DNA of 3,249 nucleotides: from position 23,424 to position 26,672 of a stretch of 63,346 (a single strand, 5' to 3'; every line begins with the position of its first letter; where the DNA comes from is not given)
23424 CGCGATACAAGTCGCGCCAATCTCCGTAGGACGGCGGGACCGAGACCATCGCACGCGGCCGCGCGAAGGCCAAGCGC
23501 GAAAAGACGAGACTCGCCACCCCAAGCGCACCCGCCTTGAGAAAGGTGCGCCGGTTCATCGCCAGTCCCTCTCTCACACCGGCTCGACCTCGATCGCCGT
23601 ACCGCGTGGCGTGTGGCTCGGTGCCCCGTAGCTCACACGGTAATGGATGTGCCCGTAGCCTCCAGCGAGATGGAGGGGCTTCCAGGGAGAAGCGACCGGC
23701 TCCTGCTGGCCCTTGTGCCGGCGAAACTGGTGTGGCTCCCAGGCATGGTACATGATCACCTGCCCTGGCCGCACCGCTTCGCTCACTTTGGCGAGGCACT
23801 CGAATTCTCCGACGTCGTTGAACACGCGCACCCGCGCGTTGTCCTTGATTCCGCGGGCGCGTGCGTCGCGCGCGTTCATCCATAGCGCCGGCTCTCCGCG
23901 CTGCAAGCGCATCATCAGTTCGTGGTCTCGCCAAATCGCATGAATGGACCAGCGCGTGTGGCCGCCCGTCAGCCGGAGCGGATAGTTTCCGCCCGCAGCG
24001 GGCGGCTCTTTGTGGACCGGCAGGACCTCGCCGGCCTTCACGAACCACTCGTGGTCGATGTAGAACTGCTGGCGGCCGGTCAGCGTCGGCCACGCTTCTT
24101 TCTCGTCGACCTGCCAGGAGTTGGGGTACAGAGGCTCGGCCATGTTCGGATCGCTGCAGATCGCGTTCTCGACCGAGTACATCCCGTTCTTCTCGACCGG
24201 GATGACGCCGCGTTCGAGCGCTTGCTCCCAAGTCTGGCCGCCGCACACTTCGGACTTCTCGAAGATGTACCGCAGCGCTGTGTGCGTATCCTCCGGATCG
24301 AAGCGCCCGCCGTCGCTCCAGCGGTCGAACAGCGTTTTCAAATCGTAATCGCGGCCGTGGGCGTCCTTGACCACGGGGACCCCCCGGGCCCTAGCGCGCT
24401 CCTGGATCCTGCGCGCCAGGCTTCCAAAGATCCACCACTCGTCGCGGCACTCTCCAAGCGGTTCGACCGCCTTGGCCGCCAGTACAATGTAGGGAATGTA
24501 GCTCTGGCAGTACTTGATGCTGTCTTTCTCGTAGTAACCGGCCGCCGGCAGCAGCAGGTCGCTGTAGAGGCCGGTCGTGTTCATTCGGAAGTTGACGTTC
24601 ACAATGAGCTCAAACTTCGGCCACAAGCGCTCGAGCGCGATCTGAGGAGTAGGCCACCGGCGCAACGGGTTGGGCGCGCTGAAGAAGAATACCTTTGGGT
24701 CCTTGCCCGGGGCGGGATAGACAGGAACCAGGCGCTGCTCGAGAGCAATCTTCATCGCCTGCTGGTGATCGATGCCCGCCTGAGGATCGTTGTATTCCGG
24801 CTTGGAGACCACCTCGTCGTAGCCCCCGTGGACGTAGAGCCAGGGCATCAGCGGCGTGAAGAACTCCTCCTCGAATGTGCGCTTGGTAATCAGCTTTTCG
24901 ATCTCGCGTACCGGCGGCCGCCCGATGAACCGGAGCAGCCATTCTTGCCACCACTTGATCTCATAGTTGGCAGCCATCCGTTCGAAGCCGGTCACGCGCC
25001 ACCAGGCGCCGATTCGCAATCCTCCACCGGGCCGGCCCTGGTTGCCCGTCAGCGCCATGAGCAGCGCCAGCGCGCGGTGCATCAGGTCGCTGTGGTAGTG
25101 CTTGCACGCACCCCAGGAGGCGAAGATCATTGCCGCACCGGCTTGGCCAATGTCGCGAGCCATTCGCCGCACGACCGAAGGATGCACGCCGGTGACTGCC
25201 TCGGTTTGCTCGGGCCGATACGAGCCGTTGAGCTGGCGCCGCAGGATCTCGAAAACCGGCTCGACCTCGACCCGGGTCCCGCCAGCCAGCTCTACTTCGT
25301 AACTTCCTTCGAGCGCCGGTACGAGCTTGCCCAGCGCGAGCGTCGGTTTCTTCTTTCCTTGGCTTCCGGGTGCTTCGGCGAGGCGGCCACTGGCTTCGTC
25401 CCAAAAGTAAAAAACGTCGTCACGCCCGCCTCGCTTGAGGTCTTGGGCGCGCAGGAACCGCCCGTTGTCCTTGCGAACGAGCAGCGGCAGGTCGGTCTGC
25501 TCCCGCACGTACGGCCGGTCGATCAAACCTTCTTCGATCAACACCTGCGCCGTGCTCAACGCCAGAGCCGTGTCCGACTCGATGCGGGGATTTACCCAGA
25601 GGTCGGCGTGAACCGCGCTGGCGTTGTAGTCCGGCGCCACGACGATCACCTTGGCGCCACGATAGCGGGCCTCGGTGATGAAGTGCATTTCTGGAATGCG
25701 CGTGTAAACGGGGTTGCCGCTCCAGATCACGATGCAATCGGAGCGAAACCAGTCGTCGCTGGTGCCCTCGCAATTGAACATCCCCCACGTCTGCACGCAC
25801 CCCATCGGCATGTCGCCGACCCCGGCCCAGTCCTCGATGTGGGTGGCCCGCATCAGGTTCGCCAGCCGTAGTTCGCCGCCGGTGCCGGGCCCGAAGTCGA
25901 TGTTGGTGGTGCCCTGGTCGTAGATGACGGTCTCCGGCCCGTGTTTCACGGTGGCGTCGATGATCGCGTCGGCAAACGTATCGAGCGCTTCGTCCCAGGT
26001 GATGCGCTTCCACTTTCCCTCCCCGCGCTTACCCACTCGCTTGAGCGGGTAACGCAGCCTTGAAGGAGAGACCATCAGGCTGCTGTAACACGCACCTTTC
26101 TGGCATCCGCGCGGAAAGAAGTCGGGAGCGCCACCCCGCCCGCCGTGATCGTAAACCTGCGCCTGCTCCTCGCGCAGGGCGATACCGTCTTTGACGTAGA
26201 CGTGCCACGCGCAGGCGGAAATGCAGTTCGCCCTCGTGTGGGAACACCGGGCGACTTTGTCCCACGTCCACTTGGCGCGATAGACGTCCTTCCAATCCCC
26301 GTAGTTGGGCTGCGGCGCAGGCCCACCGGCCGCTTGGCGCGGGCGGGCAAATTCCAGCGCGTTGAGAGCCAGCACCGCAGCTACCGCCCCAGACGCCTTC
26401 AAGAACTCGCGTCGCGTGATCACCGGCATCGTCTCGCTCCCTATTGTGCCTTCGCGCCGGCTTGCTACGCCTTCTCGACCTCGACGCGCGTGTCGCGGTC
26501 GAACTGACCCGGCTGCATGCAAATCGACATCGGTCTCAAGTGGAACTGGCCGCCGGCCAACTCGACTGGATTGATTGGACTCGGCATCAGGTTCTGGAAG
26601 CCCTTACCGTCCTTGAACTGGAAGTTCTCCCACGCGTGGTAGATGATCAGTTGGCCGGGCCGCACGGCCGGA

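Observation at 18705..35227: A 16.5-kb, ten-gene colinear unit: marR, A6, cytochrome b, gamma, beta, A5, A4, A3, chaperone, cytochrome c fusion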

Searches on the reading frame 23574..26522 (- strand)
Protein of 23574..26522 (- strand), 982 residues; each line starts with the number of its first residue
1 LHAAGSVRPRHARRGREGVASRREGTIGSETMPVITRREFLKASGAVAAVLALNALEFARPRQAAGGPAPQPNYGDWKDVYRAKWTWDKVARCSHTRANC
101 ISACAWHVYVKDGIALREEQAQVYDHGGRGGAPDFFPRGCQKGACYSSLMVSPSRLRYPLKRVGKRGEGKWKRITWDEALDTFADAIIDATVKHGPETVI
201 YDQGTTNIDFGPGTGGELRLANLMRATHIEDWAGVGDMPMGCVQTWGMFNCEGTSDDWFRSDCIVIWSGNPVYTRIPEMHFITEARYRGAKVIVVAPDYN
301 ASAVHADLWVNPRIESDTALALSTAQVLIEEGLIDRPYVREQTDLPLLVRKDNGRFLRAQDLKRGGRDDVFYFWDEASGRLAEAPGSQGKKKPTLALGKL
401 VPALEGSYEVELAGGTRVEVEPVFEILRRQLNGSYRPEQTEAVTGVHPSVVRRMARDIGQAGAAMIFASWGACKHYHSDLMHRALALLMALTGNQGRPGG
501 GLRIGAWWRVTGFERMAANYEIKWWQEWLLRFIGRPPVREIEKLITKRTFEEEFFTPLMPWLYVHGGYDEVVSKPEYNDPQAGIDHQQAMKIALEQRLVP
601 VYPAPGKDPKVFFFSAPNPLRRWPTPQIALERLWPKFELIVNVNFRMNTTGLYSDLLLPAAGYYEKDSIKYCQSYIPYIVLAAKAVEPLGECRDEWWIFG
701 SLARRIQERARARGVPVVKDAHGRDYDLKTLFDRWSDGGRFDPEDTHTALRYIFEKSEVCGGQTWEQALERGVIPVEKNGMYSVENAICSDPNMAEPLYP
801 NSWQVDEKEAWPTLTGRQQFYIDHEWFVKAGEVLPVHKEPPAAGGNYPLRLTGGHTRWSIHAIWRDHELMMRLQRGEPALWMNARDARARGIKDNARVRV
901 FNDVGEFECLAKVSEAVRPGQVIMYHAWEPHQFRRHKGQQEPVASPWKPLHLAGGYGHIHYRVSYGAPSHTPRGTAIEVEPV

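Call 4: search_protein_families(library=pfam, proteins=[window:23574-26522:-], max_evalue=0.001)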
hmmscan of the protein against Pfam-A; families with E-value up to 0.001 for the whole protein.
window:23574-26522:- (982 aa): 3 families
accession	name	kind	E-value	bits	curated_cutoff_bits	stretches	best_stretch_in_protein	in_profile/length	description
PF00384.28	Molybdopterin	-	3.8e-39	135.1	24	1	155-704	1-352/353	Molybdopterin oxidoreductase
PF01568.27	Molydop_binding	-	7.3e-20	71.5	26.8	1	849-930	1-82/110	Molydopterin dinucleotide binding domain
PF10518.14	TAT_signal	-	1.9e-05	24.8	22.7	1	35-53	2-20/21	TAT (twin-arginine translocation) pathway signal sequence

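Call 26: search_protein_families(library=ncbifam, proteins=[window:23574-26429:-], max_evalue=0.00001)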
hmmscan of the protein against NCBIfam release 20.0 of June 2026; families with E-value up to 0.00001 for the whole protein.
window:23574-26429:- (951 aa): 23 families
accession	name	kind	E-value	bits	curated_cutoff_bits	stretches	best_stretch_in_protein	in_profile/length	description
TIGR03479.1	DMSO_red_II_alp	subfamily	3.1e-288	958.7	984.75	1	6-949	1-913/913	molybdopterin-dependent oxidoreductase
NF042978.1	EthbenzDh_ebdA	equivalog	1.6e-190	635.2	2000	2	5-471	20-479/977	ethylbenzene dehydrogenase subunit alpha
TIGR01580.1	narG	equivalog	2.6e-95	320.1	1084.15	4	134-334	151-364/1235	nitrate reductase subunit alpha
TIGR02166.1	dmsA_ynfE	subfamily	1.1e-67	228.7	777.7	4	4-308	1-295/794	DMSO/selenate family reductase complex A subunit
NF041884.1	selenate_YnfF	exception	3.3e-55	187.3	1650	3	4-308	1-295/798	selenate/tellurate reductase subunit YnfF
NF041885.1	selenate_YnfE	exception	6.9e-50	169.7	1675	3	4-308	3-302/805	selenate/tellurate reductase subunit YnfE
NF011566.1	PRK14990.1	exception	2.7e-48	164.6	1600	3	63-308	61-315/814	dimethylsulfoxide reductase subunit A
TIGR01591.1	Fdh-alpha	equivalog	4.5e-46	157.2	666.25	3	69-312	6-238/672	formate dehydrogenase subunit alpha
NF012032.0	PRK15488.1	equivalog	1.3e-38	132.5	694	2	101-310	75-279/759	thiosulfate reductase PhsA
TIGR00509.1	bisC_fam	subfamily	1.3e-30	106.4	1017.55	2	581-897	416-708/772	molybdopterin guanine dinucleotide-containing S/N-oxide reductase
NF011682.0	PRK15102.1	equivalog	1.2e-25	89.8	909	1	579-678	472-571/829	trimethylamine-N-oxide reductase TorA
TIGR02164.1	torA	equivalog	3e-24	85.2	1465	1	579-678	468-568/824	trimethylamine-N-oxide reductase TorA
TIGR01553.1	formate-DH-alph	equivalog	6.9e-24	83.7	814.2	2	229-321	221-313/1009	formate dehydrogenase-N subunit alpha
NF047855.1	AssmNtatRedNasC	equivalog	3.5e-23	81.8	1100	1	107-313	60-264/708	assimilatory nitrate reductase catalytic subunit NasC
NF041513.1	formate_DH_Act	exception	2.5e-22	78.5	1400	1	68-471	49-469/1067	formate dehydrogenase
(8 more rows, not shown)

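Call 65: search_protein_representatives(alignment_id=A2)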
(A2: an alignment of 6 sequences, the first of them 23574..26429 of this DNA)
Query: 6 sequences, 952 profile positions. Proteins with E-value up to 0.001 (for the whole library): 20083; up to 1e-10: 9324; up to 1e-30: 2388. The best 150 are listed.
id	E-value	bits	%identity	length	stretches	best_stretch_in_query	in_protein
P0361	0.0e+00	1355.0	-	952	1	1-952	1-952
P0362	0.0e+00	1351.0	-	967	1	4-952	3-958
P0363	0.0e+00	1260.9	-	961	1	1-952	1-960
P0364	0.0e+00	1218.0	-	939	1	4-951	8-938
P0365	0.0e+00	1180.0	-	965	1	1-952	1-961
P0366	0.0e+00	1149.2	-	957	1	5-951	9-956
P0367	0.0e+00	1134.2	-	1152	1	55-952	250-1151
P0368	0.0e+00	1124.6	-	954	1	22-951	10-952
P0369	0.0e+00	1098.7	-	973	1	5-951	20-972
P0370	0.0e+00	1087.1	-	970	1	6-952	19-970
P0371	0.0e+00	1074.8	-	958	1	4-951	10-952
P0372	0.0e+00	1069.9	-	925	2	6-492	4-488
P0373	0.0e+00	1041.3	-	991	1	4-951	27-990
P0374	0.0e+00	1030.6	-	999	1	4-951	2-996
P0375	8.3e-298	1006.8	-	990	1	6-950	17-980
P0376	1.2e-296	1003.0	-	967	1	3-729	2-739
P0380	3.0e-280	948.7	-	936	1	57-952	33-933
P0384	6.9e-262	887.9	-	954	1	4-951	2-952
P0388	6.0e-244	828.5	-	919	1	3-691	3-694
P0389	1.9e-236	803.7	-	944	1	57-950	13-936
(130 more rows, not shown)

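Call 69: list_cluster_members(proteins=[P0362, P0364, P0366, P0368, P0371, P0374, P0375, P0376, P0388, P0372])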
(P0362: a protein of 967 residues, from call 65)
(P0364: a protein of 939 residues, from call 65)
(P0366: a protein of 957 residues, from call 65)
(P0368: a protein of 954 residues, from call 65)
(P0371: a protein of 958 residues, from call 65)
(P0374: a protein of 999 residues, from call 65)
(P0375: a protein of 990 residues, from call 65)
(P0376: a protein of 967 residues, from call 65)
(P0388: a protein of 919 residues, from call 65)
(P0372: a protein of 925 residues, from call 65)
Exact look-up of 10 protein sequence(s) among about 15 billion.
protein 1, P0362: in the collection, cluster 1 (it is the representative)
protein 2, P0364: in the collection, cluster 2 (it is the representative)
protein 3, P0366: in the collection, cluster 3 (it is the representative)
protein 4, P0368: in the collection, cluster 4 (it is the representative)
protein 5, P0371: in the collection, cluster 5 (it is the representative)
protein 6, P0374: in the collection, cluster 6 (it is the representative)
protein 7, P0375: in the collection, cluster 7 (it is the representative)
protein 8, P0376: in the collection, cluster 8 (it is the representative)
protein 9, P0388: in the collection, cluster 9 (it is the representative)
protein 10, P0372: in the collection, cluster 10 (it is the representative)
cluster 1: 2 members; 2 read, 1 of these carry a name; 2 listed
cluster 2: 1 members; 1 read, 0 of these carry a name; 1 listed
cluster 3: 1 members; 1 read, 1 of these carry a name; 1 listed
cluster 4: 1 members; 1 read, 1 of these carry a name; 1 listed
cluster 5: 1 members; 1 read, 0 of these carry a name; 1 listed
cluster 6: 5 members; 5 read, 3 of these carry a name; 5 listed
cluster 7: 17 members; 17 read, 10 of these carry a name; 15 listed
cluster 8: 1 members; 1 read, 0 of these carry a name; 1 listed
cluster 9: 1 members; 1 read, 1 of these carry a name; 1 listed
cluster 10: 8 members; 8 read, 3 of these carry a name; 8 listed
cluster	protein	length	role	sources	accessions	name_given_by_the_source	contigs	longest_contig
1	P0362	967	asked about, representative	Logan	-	-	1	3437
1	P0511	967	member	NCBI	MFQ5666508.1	MAG: molybdopterin-dependent oxidoreductase [Candidatus Binatia bacterium]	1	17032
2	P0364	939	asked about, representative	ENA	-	-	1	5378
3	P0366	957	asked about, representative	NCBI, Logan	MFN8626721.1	MAG: molybdopterin-dependent oxidoreductase [Candidatus Binatia bacterium]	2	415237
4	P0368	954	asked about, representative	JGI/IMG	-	DMSO reductase family type II enzyme molybdopterin subunit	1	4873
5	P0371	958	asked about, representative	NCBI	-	-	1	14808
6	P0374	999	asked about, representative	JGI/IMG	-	DMSO reductase family type II enzyme molybdopterin subunit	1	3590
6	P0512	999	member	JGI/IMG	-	DMSO reductase family type II enzyme molybdopterin subunit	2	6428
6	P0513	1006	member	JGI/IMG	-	DMSO reductase family type II enzyme molybdopterin subunit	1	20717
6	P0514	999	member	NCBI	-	-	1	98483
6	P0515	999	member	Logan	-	-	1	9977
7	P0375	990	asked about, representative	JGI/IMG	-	DMSO reductase family type II enzyme molybdopterin subunit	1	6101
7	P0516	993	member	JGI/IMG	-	DMSO reductase family type II enzyme molybdopterin subunit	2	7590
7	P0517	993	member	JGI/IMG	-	DMSO reductase family type II enzyme molybdopterin subunit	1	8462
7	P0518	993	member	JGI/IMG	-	DMSO reductase family type II enzyme molybdopterin subunit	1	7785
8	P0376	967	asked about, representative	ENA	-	-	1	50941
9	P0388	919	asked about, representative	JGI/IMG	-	DMSO reductase family type II enzyme molybdopterin subunit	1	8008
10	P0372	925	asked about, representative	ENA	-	-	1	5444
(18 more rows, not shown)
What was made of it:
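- The named members of subfamily III are all uncharacterised Binatia or 'Deltaproteobacteria' MAG proteins (call 69).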

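Call 70: list_cluster_members(proteins=[P0361, P0363, P0365, P0367, P0369, P0370, P0373, P0380, P0384, P0389])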
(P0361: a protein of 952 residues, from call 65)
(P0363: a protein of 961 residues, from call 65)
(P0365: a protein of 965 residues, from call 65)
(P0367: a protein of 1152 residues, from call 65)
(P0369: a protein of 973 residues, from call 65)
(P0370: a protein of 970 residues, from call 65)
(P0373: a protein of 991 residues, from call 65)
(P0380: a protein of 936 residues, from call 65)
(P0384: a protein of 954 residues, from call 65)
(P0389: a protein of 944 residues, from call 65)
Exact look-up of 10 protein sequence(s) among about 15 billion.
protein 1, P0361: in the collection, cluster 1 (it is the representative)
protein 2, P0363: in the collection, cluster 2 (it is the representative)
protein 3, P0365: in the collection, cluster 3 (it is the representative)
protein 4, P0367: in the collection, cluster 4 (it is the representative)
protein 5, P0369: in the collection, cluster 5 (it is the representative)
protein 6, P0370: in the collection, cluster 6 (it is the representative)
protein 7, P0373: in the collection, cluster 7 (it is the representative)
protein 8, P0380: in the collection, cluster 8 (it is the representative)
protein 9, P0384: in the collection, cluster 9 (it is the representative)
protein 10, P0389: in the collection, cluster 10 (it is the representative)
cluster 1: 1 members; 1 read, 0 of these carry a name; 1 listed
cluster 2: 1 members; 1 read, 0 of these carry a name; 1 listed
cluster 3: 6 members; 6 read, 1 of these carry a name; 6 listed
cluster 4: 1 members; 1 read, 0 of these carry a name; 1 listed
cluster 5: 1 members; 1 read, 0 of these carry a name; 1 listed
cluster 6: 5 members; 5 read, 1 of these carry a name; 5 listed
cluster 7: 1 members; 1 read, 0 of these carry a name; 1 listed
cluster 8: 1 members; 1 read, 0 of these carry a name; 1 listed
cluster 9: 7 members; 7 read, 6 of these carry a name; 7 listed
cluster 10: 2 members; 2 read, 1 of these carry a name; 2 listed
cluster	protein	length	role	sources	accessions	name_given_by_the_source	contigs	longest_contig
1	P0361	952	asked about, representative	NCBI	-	-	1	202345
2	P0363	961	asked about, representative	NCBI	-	-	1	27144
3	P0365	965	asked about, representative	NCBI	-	-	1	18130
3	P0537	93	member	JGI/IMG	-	nitrate reductase alpha subunit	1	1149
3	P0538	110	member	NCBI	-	-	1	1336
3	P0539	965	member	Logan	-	-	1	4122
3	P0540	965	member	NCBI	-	-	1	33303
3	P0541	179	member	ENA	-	-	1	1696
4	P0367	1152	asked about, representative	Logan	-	-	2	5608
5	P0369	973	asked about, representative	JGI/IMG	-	-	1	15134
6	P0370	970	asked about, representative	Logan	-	-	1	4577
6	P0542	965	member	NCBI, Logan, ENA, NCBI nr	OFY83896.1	MAG: hypothetical protein A3F72_07820 [Bacteroidetes bacterium RIFCSPLOWO2_12_FULL_35_15]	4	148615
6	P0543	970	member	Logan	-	-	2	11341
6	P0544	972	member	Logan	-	-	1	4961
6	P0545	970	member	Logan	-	-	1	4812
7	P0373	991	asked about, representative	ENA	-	-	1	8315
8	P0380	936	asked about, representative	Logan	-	-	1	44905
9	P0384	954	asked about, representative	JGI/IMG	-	DMSO reductase family type II enzyme molybdopterin subunit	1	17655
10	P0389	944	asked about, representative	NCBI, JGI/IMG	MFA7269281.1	MAG: molybdopterin-dependent oxidoreductase [Sterolibacterium sp.]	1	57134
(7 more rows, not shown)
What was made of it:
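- Tried and rejected: Placement relative to S25DH therefore rests on one Sterolibacterium sp. MAG protein (call 70).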
